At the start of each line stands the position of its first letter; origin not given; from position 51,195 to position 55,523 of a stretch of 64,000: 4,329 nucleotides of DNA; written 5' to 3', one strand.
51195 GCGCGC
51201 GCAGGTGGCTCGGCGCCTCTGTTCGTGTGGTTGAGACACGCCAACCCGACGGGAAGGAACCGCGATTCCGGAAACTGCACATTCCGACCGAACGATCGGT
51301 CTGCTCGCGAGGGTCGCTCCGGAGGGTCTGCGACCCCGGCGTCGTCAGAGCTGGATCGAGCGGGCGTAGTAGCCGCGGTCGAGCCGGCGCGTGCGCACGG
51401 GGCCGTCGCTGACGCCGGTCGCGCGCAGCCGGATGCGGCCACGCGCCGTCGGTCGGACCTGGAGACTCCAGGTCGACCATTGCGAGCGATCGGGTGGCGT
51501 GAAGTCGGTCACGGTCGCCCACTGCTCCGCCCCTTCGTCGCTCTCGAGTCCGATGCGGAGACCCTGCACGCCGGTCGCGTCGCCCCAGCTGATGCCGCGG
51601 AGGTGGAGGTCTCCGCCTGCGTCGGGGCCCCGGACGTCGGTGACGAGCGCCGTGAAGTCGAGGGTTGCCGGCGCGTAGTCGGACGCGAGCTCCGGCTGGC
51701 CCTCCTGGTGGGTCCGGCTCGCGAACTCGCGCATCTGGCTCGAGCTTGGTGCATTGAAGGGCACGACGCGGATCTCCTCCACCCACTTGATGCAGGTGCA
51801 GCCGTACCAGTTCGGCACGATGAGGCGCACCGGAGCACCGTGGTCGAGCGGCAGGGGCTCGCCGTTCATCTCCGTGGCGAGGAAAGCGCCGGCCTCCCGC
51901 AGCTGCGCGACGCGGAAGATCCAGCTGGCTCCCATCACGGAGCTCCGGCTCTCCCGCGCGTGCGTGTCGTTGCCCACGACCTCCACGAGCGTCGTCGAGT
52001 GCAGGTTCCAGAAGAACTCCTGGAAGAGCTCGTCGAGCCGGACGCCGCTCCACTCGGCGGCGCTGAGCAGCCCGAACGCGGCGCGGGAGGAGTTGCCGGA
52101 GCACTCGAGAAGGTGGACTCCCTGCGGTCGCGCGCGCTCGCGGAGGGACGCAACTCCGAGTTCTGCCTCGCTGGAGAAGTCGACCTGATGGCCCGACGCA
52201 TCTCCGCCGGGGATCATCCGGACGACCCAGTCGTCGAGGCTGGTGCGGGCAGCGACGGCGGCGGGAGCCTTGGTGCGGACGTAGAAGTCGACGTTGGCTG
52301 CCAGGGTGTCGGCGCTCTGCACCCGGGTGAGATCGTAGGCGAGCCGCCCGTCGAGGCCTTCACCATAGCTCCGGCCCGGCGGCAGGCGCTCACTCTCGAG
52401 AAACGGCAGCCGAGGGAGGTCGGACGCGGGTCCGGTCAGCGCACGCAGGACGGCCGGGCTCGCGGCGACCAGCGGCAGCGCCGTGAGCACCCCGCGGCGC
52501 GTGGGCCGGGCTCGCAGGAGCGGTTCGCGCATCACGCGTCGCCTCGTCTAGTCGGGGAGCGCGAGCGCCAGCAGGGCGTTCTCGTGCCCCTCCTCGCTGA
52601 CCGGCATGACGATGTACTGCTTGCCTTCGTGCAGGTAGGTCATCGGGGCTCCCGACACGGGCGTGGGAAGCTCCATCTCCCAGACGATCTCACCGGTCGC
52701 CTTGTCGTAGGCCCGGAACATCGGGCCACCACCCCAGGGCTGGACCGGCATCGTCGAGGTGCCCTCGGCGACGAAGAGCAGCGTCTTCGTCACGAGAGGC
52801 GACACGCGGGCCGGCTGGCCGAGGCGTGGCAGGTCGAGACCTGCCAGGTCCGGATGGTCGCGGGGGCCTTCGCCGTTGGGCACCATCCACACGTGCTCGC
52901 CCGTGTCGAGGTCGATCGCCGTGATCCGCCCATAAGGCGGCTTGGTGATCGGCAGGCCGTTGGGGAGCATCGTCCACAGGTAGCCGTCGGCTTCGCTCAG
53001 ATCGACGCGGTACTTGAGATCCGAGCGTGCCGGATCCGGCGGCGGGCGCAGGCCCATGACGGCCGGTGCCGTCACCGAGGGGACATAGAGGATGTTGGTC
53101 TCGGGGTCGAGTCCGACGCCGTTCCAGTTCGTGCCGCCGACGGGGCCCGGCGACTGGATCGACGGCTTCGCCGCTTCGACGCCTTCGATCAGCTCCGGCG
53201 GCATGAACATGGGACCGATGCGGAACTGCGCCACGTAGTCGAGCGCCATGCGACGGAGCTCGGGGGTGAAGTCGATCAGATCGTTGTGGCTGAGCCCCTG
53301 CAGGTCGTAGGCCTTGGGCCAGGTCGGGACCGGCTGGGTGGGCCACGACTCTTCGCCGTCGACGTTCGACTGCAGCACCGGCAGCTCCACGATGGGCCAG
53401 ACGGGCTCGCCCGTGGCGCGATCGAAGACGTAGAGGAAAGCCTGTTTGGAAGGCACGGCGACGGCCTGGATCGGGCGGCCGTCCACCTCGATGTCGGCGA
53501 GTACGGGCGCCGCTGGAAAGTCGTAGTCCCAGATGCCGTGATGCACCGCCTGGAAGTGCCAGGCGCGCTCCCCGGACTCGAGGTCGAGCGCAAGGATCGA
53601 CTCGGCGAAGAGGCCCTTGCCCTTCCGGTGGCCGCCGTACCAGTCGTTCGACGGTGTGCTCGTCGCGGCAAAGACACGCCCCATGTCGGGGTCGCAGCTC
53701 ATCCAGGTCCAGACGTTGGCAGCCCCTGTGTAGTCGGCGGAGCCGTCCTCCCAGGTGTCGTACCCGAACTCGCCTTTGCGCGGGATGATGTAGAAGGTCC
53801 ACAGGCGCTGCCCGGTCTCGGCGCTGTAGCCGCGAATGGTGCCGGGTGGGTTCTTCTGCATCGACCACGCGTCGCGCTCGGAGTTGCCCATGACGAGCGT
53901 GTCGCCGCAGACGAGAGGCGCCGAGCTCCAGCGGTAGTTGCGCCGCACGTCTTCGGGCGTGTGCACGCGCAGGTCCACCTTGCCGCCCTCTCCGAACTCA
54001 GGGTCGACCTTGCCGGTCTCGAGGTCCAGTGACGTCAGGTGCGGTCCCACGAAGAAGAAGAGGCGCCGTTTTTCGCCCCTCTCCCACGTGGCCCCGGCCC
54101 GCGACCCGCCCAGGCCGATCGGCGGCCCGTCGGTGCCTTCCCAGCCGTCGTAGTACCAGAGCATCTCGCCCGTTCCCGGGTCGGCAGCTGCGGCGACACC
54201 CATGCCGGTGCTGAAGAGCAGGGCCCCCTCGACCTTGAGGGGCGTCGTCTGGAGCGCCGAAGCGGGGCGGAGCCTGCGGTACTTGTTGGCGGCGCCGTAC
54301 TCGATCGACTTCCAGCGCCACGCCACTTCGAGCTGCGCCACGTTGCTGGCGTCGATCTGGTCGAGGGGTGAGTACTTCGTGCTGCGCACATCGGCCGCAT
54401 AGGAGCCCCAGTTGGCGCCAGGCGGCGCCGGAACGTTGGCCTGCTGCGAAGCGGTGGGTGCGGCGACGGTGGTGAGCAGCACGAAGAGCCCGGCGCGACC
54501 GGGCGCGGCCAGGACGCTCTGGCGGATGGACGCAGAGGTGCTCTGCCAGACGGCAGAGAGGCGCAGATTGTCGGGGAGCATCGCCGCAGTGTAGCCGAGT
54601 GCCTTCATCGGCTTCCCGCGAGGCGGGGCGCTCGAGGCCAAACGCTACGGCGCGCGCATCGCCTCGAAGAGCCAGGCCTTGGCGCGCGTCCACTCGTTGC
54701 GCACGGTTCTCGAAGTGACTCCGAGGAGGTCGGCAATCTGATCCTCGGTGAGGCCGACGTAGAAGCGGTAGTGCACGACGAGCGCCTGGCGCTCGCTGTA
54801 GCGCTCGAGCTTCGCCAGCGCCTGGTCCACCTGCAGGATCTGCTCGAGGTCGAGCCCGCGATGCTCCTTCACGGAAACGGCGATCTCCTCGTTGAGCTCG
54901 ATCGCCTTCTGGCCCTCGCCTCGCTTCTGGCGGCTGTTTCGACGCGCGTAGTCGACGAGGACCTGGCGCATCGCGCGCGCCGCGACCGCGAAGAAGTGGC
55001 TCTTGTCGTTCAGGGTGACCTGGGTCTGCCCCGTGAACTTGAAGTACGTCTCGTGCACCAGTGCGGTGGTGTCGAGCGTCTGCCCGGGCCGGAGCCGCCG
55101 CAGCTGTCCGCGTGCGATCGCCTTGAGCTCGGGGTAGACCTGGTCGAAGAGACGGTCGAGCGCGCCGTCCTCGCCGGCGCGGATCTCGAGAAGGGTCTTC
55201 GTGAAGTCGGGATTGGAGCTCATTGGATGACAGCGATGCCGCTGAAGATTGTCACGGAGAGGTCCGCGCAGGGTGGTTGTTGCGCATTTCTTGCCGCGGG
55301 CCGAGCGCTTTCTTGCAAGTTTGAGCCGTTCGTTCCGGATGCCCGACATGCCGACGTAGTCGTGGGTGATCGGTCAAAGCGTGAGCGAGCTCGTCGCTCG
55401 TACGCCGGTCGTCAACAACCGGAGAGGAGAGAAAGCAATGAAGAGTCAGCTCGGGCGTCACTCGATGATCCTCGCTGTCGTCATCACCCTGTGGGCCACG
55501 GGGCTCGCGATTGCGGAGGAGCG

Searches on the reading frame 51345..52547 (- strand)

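Call 57: search_protein_families(library=pfam, proteins=[window:51345-52547:-])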
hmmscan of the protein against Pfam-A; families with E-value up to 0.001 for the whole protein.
window:51345-52547:- (400 aa): 1 family
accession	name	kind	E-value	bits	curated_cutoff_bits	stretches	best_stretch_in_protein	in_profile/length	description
PF00174.25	Oxidored_molyb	-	6.6e-27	94.6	24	1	125-266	21-165/169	Oxidoreductase molybdopterin binding domain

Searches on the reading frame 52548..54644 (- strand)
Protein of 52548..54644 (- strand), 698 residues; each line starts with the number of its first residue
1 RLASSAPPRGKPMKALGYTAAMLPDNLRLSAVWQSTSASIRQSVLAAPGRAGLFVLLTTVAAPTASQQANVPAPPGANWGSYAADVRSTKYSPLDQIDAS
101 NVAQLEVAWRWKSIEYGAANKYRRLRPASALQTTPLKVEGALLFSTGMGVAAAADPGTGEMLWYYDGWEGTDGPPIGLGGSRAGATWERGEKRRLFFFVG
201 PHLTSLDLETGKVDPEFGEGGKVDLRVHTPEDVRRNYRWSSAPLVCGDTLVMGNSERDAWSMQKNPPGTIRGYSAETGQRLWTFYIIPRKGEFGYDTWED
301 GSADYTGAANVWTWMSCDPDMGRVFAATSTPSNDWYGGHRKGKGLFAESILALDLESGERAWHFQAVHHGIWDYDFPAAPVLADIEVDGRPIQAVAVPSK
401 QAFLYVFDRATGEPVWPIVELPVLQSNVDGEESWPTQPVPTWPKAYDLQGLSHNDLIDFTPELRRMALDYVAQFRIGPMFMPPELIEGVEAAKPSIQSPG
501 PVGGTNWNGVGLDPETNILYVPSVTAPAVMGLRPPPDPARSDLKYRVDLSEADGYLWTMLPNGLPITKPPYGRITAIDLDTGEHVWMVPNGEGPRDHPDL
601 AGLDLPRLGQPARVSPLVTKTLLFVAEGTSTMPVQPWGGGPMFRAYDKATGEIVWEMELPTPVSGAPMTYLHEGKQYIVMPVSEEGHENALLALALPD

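Call 57: search_protein_families(library=pfam, proteins=[window:52548-54644:-])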
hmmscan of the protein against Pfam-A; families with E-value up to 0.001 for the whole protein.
window:52548-54644:- (698 aa): 2 families
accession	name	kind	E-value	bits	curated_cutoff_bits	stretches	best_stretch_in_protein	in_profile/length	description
PF01011.28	PQQ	-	2.9e-172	574.9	26.7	1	79-678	1-595/595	Glucose/ethanol/alcohol dehydrogenase, beta-propeller domain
PF13360.13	PQQ_2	-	9.4e-15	55.3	27.6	1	572-670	3-70/233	Outer membrane protein assembly factor BamB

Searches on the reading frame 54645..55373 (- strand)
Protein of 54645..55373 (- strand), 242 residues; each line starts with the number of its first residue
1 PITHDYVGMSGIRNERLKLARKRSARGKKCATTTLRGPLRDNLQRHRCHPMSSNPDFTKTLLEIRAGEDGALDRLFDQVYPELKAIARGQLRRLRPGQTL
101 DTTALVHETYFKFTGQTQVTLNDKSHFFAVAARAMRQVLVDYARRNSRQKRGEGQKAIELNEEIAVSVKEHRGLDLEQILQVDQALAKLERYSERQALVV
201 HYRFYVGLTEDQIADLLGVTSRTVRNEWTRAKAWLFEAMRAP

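Call 57: search_protein_families(library=pfam, proteins=[window:54645-55373:-])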
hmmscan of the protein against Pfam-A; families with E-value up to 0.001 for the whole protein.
window:54645-55373:- (242 aa): 4 families
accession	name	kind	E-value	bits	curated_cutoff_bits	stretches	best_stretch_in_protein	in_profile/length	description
PF07638.17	Sigma70_ECF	-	4.5e-42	144.5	21.1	1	56-240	3-184/185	ECF sigma factor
PF08281.18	Sigma70_r4_2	-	9.1e-08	32.1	25.7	1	183-235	5-54/54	Sigma-70, region 4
PF04545.22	Sigma70_r4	-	1.9e-06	27.7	24.1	1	193-226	6-39/50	Sigma-70, region 4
PF13384.12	HTH_23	-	0.00041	20.5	24.6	0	194-226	6-36/50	Homeodomain-like domain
